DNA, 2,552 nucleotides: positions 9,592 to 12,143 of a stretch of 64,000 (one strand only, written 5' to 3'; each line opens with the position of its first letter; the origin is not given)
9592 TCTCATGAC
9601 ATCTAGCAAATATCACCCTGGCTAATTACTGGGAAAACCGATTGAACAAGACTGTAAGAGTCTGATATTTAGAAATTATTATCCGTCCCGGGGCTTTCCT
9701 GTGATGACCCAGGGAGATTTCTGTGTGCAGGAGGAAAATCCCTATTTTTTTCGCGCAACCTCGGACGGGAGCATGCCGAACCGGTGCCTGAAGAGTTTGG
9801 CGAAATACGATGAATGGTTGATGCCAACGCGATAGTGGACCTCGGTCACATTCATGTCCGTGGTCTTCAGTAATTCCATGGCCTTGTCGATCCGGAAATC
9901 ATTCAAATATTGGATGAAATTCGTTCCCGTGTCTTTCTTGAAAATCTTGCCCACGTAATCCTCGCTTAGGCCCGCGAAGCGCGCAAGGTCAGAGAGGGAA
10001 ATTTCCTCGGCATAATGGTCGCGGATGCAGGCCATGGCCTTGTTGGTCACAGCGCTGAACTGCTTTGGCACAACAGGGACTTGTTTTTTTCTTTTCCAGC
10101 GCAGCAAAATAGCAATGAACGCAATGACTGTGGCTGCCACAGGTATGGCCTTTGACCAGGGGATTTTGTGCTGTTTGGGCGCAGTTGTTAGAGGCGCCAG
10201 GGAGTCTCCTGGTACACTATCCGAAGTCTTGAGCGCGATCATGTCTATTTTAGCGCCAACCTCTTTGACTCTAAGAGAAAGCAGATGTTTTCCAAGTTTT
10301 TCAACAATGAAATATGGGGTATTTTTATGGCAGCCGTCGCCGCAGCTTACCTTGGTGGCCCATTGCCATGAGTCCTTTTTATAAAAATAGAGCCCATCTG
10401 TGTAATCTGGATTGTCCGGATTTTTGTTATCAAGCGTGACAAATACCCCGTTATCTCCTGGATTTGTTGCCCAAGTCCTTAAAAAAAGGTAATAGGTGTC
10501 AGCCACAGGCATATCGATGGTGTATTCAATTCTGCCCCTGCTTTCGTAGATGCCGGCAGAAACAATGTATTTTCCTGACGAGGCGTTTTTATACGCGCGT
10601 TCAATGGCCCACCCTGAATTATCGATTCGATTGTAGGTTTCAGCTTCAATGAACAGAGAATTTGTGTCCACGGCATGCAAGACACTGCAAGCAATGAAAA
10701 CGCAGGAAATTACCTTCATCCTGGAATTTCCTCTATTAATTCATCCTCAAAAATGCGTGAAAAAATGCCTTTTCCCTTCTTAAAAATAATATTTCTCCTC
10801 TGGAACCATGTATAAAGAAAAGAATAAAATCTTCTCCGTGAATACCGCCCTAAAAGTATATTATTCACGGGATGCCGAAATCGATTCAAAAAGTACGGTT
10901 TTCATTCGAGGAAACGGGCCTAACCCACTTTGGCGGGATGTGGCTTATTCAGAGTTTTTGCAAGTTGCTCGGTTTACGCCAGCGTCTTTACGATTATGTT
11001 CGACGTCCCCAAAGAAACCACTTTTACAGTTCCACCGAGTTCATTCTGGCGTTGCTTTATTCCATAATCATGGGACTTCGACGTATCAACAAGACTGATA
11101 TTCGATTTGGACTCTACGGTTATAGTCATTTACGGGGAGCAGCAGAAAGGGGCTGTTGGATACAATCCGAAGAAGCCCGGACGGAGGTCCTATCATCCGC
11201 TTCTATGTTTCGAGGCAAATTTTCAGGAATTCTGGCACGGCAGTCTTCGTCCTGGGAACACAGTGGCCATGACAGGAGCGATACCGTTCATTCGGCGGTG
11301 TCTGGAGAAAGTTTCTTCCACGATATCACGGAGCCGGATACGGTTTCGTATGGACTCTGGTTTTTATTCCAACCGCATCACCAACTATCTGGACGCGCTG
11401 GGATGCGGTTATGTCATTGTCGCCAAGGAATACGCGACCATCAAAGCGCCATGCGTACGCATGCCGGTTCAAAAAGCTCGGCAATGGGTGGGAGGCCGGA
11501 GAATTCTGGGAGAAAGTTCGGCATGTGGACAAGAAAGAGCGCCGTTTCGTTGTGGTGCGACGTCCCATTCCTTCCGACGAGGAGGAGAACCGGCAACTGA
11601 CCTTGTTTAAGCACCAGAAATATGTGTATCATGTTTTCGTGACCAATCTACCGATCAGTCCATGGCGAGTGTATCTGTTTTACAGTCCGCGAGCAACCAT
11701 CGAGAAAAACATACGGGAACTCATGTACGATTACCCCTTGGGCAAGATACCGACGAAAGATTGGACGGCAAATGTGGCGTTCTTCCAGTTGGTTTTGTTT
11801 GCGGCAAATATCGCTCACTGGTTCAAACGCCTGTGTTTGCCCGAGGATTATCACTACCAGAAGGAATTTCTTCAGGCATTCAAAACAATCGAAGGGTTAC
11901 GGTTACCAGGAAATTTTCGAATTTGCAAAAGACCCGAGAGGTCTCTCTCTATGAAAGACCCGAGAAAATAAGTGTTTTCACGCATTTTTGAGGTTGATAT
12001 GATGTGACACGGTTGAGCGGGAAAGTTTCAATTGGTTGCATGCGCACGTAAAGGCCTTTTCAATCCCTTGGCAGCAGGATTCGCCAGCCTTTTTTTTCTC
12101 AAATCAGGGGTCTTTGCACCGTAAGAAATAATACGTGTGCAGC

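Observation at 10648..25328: A 14.5-kb accessory segment (IS, two ABC exporters, ars operon, second metalloid-redox cluster) bounded by 98-bp direct repeats from the 5' end of a transmembrane AraC gene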

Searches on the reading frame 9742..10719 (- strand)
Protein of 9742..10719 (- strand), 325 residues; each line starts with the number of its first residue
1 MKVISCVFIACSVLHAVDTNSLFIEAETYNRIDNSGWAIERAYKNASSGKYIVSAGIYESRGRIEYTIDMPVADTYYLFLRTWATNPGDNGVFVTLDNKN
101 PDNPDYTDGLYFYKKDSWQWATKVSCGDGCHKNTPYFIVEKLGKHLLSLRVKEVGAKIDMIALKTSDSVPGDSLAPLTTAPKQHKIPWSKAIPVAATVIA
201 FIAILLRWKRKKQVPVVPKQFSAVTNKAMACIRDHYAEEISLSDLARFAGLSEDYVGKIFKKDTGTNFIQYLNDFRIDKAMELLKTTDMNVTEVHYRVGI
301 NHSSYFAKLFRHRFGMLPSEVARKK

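Call 4: search_protein_families(library=pfam, proteins=[window:9742-10719:-])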
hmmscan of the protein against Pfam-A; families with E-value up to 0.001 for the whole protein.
window:9742-10719:- (325 aa): 2 families
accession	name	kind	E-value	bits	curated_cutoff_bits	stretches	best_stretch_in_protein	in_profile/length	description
PF12833.13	HTH_18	-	9.1e-21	74.4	33.6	1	245-323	1-79/80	Helix-turn-helix domain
PF00165.29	HTH_AraC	-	1.8e-12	47.5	26.6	2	232-273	1-42/42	Bacterial regulatory helix-turn-helix proteins, AraC family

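Call 16: find_encoding_contigs(protein=window:9742-10719:-, flank=10000, max_places=10)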
Protein window:9742-10719:- (325 aa): 24 contigs read that carry it; 3 places shown.
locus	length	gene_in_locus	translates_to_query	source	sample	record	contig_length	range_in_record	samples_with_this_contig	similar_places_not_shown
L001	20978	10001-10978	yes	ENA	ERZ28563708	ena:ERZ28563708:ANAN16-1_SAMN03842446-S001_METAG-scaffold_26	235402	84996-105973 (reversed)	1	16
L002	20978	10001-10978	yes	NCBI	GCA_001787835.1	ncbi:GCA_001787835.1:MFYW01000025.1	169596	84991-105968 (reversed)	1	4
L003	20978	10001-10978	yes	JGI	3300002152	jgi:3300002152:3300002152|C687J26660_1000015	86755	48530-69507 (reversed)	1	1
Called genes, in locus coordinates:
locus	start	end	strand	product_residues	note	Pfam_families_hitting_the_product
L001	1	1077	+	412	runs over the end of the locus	PF12704:MacB_PCD, PF02687:FtsX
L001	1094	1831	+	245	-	PF17131:TP_0789-like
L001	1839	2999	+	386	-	-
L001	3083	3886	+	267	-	PF01135:PCMT, PF01209:Ubie_methyltran, PF13489:Methyltransf_23, PF13679:Methyltransf_32 (weak), PF13847:Methyltransf_31, PF08241:Methyltransf_11, PF08242:Methyltransf_12, PF13649:Methyltransf_25, +1 more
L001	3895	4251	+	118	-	PF01022:HTH_5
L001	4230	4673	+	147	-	PF01451:LMWPc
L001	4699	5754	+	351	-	PF13593:SBF_like (faint), PF01758:SBF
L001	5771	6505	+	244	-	-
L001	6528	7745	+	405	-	PF02687:FtsX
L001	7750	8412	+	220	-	PF02463:SMC_N (faint), PF00005:ABC_tran, PF13304:AAA_21 (weak)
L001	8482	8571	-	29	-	-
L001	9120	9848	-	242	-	-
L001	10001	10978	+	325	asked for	PF00165:HTH_AraC (faint), PF12833:HTH_18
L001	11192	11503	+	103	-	PF05973:Gp49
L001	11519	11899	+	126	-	PF13560:HTH_31 (weak), PF01381:HTH_3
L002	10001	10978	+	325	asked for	PF00165:HTH_AraC (faint), PF12833:HTH_18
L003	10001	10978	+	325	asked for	PF00165:HTH_AraC (faint), PF12833:HTH_18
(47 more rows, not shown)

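Call 18: find_homologous_proteins(query=window:9742-10719:-)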
Query window:9742-10719:- (325 aa): 13 proteins with E <= 0.001 among 1340 candidates.
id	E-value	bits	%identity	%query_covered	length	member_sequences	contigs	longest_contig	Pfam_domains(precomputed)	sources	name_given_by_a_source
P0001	9.4e-178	608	98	83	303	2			-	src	-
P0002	4.6e-136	471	71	88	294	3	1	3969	PF12833.14,PF00165.30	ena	-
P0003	7.4e-96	339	50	94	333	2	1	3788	PF12833.14,PF17829.8,PF00165.30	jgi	jgi:AraC-like DNA-binding protein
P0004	3.3e-85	304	46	93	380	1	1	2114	PF12833.14,PF00165.30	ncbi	ncbi:MAG: helix-turn-helix transcriptional regulator, partial [bacterium]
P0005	8.8e-80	286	43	93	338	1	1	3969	PF12833.14,PF00165.30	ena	-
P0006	3.4e-10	57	40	30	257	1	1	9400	PF12833.14,PF00165.30,PF00072.31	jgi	jgi:two-component system response regulator YesN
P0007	1.7e-8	52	28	42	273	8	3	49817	PF12833.14,PF07883.18,PF02311.26,PF00165.30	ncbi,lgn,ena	-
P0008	5.7e-8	50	31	36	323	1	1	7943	PF12833.14,PF07883.18,PF02311.26,PF00165.30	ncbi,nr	ncbi:MAG: AraC family transcriptional regulator [Lachnospiraceae bacterium]|nr:AraC family transcrip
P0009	4.5e-7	47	39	25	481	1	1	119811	PF12833.14,PF00165.30,PF00072.31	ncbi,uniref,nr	ncbi:helix-turn-helix domain-containing protein [Cohnella fermenti]|uniref:Helix-turn-helix domain-c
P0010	1.4e-5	42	30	33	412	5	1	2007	PF12833.14,PF00165.30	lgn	-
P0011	6.4e-5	40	29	30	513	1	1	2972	PF12833.14,PF00165.30,PF00072.31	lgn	-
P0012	1.9e-4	39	27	33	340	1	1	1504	PF12833.14,PF07883.18,PF02311.26,PF00165.30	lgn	-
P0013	2.7e-4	38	35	26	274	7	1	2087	PF12833.14,PF00165.30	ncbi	ncbi:MAG: AraC family transcriptional regulator [Roseiarcus sp.]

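Call 21: find_encoding_contigs(protein=P0001, flank=10000)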
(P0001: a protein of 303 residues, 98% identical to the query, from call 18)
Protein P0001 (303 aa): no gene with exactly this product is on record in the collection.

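Call 22: find_encoding_contigs(protein=P0002, flank=10000)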
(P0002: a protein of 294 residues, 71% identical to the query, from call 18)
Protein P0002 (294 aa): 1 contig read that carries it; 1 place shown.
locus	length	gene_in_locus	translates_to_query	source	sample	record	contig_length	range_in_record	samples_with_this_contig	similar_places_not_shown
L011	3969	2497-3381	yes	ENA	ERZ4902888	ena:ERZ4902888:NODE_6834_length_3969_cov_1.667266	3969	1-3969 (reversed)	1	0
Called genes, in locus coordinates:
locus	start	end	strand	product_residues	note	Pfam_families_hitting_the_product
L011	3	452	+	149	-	?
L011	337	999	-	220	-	-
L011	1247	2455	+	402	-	PF02366:PMT, PF13231:PMT_2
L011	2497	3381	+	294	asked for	PF00165:HTH_AraC (faint), PF12833:HTH_18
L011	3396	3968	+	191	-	?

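Call 23: find_encoding_contigs(protein=P0003, flank=10000)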
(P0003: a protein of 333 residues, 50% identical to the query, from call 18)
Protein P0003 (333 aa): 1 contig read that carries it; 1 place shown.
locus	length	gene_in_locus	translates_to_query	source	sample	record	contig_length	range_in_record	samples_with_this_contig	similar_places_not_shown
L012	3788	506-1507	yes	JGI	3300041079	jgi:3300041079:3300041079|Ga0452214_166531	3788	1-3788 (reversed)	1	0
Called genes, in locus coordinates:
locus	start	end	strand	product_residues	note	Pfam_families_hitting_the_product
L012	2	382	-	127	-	?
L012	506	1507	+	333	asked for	PF17829:GH115_C, PF12833:HTH_18, PF00165:HTH_AraC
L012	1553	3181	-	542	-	PF18962:Por_Secre_tail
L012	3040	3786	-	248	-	?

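Call 24: find_encoding_contigs(protein=P0004, flank=10000)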
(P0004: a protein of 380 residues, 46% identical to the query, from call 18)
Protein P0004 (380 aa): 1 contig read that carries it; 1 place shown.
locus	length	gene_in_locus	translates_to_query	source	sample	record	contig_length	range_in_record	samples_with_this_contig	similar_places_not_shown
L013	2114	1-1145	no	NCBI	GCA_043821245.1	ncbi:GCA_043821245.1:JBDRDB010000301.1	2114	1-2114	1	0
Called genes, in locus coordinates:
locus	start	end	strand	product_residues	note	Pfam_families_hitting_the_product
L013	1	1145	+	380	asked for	PF12833:HTH_18, PF00165:HTH_AraC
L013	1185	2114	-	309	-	PF13860:FlgD_ig (faint)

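Call 36: search_protein_families(library=ncbifam, proteins=[window:9742-10719:-], max_evalue=0.01)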
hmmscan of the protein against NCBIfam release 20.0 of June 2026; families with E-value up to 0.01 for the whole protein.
window:9742-10719:- (325 aa): 31 families (the best 25 are shown)
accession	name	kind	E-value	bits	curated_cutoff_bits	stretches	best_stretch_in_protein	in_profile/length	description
NF047455.1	TF_Staph_AryK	equivalog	7.4e-20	70.8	850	1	197-321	130-255/759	transcriptional regulator AryK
NF047788.1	TransRegPocR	equivalog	3.5e-18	65.9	500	1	215-321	181-287/296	transcriptional regulator PocR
NF010028.0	PRK13503.1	equivalog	1.3e-17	64.1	288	1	194-322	143-270/278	HTH-type transcriptional activator RhaS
NF007860.0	PRK10572.1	equivalog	4.6e-17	61.8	208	1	205-323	166-283/292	arabinose operon transcriptional regulator AraC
NF041686.2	ant_diox_reg_AndR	equivalog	1.7e-13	50.9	350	1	222-324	216-320/321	anthranilate 1,2-dioxygenase regulatory protein AndR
NF049932.1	TranspRegBtr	equivalog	2.3e-11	42.9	900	1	222-324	163-265/531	bacillibactin transport transcriptional regulator Btr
NF052534.1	RzbtTranRegRhrA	equivalog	5.6e-11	42.3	500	1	232-323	216-309/312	rhizobactin biosynthesis transcriptional regulator RhrA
NF010026.0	PRK13501.1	equivalog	8.2e-11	41.6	363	1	226-321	179-274/290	HTH-type transcriptional activator RhaR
NF033869.1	viru_reg_Rsp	equivalog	2.4e-10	39.5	400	1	212-318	137-242/701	AraC family transcriptional regulator Rsp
NF006902.0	PRK09393.1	equivalog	3.6e-10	39.5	425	1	215-321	212-318/327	transcriptional regulator FtrA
TIGR04094.1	adjacent_YSIRK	equivalog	3.6e-10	39.4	200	1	217-319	279-380/383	YSIRK-targeted surface antigen transcriptional regulator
NF010025.2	PRK13500.1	equivalog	4.8e-10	39.5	525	1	191-321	144-274/282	HTH-type transcriptional activator RhaR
NF012144.2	ramA_TF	equivalog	5.4e-09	36.5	180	1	225-323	7-105/108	RamA family antibiotic efflux transcriptional regulator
NF007693.0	PRK10371.1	equivalog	5.5e-09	35.6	253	1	210-320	185-295/309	transcriptional regulator MelR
NF052371.1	TransRegGbdRPseu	equivalog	1.3e-08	34.3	480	1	235-320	237-322/365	choline metabolism transcriptional regulator GbdR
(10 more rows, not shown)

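Call 48: find_related_loci(query=A2, collection=genome_contigs, flank=10000)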
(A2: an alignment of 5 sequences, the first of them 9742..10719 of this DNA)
Query A2 (325 aa) in genome_contigs; peptide patterns used: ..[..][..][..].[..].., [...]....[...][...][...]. (x = any residue, [..] = any of these).
599 stretches matched a pattern (row limit reached: there are more); 3 encode a relative of the query (tblastn E <= 1e-3); 3 distinct loci.
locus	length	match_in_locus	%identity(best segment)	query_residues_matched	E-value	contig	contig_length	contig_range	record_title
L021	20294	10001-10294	35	228-325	3e-13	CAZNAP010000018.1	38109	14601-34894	MAG TPA_asm: uncultured Lachnospiraceae bacterium isolate SRP192927_co1_978 genome assembly, contig: NODE_1652_length_38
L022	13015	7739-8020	30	227-320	3e-11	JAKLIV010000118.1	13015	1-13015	MAG: Spirochaetes bacterium isolate RA.bin95 RA.bin95_118, whole genome shotgun sequence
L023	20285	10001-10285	28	226-320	3e-9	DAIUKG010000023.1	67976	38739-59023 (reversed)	MAG TPA_asm: Spirochaetota bacterium isolate CTOTU18769 NODE_305_length_67976_cov_8.997821, whole genome shotgun sequenc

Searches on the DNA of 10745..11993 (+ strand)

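Call 55: search_dna_similar(query=window:10745-11993:+, collection=plasmids, mode=distant, max_rows=10)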
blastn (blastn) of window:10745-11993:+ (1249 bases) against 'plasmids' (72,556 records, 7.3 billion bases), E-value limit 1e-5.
No match.

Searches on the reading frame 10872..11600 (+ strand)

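Call 4: search_protein_families(library=pfam, proteins=[window:10872-11600:+])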
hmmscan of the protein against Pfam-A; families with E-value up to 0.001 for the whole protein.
window:10872-11600:+ (242 aa): 0 families

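Call 36: search_protein_families(library=ncbifam, proteins=[window:10872-11600:+], max_evalue=0.01)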
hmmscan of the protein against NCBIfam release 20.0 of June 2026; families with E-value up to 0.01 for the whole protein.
window:10872-11600:+ (242 aa): 1 family
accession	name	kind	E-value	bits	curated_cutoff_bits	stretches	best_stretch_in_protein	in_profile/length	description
NF033539.1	transpos_IS1380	equivalog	4e-06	25.7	180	1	10-76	2-69/419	IS1380 family transposase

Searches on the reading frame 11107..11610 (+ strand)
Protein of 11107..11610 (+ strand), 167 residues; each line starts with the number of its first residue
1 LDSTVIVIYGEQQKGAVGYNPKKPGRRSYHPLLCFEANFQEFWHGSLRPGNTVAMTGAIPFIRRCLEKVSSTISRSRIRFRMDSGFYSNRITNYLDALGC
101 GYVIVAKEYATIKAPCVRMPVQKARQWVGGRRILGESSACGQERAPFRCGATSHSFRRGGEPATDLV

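Call 36: search_protein_families(library=ncbifam, proteins=[window:11107-11610:+], max_evalue=0.01)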
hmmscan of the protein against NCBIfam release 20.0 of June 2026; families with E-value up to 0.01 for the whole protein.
window:11107-11610:+ (167 aa): 1 family
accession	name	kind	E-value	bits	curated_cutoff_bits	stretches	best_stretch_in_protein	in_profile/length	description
NF033539.1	transpos_IS1380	equivalog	9.4e-27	93.7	180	1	1-127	135-255/419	IS1380 family transposase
